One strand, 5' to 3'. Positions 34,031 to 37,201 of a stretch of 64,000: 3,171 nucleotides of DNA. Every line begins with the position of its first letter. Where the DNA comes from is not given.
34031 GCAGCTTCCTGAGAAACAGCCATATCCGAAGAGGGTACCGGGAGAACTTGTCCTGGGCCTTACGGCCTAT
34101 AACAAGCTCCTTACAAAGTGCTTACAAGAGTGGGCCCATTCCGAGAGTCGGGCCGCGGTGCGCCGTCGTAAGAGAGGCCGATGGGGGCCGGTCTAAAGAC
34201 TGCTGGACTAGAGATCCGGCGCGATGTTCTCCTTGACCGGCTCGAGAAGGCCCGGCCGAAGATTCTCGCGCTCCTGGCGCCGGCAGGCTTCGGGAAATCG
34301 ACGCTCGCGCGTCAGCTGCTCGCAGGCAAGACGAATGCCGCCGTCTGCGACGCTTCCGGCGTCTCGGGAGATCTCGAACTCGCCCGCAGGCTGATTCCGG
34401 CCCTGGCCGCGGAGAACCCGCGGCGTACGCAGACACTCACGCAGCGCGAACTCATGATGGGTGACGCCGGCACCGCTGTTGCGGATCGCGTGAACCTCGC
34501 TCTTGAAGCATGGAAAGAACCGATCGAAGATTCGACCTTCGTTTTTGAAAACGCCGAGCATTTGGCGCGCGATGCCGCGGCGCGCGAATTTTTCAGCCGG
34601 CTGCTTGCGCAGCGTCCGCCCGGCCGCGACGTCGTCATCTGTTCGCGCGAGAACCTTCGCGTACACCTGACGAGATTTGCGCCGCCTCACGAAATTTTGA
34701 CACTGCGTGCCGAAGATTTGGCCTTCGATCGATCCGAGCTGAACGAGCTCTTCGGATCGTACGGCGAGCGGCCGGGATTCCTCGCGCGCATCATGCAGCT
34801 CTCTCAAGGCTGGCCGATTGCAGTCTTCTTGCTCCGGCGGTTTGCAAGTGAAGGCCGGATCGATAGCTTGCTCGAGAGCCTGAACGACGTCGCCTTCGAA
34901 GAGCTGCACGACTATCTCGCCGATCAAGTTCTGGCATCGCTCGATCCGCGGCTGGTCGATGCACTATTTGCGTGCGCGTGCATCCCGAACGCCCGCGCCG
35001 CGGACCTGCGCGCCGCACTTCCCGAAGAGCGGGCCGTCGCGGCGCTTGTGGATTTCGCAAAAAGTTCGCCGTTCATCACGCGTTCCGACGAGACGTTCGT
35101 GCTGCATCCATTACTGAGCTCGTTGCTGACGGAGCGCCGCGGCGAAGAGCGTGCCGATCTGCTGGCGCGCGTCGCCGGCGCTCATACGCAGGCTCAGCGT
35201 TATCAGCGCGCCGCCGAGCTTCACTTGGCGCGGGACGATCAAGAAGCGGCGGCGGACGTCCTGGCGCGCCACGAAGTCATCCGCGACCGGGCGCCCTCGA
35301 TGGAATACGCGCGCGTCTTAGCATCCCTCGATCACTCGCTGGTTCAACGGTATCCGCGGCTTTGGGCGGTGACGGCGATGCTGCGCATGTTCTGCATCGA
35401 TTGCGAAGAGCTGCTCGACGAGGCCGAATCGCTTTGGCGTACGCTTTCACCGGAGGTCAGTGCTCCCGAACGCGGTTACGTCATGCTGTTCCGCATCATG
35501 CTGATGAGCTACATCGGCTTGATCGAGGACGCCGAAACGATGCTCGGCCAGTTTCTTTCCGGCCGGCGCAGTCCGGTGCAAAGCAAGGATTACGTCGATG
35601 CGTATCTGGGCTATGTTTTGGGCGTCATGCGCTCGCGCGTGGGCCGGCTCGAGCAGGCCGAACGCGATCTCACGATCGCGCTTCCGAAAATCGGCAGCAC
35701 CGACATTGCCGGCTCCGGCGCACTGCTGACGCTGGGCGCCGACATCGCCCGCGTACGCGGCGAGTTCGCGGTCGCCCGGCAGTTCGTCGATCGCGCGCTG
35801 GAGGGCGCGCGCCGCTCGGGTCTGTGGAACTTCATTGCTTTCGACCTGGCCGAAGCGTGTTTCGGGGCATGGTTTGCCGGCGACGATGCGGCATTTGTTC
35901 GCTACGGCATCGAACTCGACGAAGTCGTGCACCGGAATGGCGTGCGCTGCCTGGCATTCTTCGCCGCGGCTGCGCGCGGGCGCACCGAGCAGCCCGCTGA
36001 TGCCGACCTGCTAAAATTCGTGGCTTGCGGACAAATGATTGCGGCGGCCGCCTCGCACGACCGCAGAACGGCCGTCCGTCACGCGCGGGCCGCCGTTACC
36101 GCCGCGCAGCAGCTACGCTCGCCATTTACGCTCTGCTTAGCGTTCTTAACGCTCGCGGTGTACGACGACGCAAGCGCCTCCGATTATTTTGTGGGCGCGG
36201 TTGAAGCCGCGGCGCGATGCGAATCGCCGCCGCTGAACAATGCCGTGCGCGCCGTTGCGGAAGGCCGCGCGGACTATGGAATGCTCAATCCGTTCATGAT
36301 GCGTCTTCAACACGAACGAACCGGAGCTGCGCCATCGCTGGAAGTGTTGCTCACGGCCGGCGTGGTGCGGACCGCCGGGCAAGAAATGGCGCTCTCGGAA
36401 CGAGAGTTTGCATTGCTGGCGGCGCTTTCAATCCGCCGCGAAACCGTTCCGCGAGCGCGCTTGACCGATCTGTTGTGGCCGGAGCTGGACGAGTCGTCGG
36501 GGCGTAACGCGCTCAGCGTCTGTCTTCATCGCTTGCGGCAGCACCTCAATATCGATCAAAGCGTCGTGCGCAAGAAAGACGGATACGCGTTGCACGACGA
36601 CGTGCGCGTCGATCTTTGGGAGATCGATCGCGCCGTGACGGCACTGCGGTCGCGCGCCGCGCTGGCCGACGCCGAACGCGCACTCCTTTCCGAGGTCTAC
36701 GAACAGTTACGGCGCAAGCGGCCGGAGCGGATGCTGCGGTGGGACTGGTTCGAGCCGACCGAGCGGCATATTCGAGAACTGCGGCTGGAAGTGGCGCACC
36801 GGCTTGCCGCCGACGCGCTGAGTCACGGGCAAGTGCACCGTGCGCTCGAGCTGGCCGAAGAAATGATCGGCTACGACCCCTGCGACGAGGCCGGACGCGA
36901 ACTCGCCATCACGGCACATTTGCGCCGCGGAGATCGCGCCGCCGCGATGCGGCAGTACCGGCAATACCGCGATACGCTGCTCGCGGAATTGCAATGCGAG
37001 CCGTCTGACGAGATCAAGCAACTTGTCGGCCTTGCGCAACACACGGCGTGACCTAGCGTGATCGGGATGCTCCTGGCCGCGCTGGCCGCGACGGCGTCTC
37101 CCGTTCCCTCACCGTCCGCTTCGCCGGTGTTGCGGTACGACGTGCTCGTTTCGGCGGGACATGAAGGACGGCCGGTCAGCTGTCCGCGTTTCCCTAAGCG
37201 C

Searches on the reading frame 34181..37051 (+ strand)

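Call 87: search_protein_families(library=pfam, proteins=[window:34181-37051:+], max_evalue=0.00001)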
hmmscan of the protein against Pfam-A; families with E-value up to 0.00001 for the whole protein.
window:34181-37051:+ (956 aa): 2 families
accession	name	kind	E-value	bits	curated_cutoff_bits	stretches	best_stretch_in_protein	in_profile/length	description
PF03704.23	BTAD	-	1.2e-10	42.4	22.1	1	810-948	1-141/146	Bacterial transcriptional activator domain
PF00486.34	Trans_reg_C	-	1.9e-07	31.5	26.2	1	733-793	1-61/77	Transcriptional regulatory protein, C terminal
